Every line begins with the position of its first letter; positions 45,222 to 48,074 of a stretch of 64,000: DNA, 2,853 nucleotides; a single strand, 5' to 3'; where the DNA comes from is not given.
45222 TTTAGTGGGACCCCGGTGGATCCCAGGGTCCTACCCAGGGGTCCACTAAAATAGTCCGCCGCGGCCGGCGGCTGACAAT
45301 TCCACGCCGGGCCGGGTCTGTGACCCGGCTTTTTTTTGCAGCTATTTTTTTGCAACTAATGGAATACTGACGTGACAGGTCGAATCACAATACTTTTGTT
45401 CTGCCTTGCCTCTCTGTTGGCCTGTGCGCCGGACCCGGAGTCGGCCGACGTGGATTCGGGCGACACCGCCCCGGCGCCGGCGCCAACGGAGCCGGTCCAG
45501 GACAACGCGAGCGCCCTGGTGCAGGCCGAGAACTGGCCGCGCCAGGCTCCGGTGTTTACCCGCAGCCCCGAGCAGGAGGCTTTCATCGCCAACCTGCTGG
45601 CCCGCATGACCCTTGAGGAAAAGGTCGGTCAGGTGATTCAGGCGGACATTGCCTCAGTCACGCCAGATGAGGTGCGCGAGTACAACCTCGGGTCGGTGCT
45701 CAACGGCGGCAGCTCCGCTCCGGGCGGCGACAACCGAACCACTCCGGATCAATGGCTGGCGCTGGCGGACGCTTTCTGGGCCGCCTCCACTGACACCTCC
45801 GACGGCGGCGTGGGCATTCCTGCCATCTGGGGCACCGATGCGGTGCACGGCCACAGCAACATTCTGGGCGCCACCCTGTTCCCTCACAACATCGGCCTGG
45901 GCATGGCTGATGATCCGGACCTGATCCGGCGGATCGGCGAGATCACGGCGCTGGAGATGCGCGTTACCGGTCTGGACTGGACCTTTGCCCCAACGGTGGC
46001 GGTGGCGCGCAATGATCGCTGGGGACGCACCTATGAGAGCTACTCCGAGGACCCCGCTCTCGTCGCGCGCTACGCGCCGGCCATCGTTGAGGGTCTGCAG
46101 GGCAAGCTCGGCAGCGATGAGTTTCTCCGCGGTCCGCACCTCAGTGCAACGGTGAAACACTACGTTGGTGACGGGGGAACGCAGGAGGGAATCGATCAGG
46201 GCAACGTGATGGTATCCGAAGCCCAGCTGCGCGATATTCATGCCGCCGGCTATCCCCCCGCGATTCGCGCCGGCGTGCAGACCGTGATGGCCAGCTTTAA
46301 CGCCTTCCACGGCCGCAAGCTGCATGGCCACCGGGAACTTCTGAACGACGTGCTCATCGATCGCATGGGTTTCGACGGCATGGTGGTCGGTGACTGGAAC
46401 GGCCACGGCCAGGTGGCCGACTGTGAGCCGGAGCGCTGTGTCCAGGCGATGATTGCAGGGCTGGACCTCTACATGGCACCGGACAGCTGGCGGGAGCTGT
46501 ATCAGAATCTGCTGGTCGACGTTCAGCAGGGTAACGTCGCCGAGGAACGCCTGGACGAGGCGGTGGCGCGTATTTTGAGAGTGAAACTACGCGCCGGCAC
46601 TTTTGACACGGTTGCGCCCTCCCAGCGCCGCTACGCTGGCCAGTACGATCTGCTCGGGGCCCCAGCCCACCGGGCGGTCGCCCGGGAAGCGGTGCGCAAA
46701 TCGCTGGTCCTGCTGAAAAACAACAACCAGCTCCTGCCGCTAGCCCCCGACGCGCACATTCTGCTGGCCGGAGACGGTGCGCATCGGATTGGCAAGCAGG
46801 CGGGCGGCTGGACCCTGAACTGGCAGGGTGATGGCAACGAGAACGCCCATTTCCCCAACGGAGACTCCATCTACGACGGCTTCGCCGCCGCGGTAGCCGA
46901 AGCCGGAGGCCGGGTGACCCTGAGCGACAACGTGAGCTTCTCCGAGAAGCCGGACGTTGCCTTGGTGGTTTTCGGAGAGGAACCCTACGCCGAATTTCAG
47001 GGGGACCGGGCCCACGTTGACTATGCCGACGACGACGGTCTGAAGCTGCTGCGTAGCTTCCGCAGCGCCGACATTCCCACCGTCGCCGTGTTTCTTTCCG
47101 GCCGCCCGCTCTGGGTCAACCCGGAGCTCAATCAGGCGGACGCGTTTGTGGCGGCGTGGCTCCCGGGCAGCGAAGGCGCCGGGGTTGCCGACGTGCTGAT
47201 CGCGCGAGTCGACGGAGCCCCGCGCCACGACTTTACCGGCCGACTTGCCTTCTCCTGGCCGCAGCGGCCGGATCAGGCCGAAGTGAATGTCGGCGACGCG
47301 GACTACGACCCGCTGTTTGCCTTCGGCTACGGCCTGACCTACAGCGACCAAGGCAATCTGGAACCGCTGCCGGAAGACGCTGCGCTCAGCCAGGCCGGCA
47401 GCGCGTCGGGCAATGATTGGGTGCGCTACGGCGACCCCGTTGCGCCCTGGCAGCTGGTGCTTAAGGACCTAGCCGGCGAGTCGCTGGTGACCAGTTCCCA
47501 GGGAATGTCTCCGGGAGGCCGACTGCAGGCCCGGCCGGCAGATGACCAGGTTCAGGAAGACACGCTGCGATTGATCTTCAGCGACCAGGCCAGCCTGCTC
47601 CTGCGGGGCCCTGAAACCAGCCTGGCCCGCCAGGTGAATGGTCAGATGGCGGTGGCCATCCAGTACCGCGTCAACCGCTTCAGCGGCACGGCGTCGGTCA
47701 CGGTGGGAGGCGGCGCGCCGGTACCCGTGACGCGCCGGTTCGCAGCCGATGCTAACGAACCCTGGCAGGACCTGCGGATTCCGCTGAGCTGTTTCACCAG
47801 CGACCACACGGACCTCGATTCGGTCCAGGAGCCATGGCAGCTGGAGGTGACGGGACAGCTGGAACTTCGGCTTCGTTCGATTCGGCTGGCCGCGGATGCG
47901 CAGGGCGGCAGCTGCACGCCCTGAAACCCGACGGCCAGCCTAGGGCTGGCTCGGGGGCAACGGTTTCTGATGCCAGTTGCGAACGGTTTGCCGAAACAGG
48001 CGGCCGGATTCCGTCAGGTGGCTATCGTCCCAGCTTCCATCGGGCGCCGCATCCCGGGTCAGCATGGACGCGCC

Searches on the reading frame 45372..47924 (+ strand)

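Call 82: search_protein_families(library=pfam, proteins=[window:45372-47924:+], max_evalue=0.00001)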
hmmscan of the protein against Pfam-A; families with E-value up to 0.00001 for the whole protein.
window:45372-47924:+ (850 aa): 3 families
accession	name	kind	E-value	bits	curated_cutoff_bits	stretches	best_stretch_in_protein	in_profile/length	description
PF00933.27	Glyco_hydro_3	-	5.9e-76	256.4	27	1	80-404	1-316/316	Glycosyl hydrolase family 3 N terminal domain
PF01915.27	Glyco_hydro_3_C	-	3.4e-33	115.8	31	1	445-657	1-200/200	Glycosyl hydrolase family 3 C-terminal domain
PF18559.7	Exop_C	-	1.1e-26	93.9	26.1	1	691-839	1-155/155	Galactose-binding domain-like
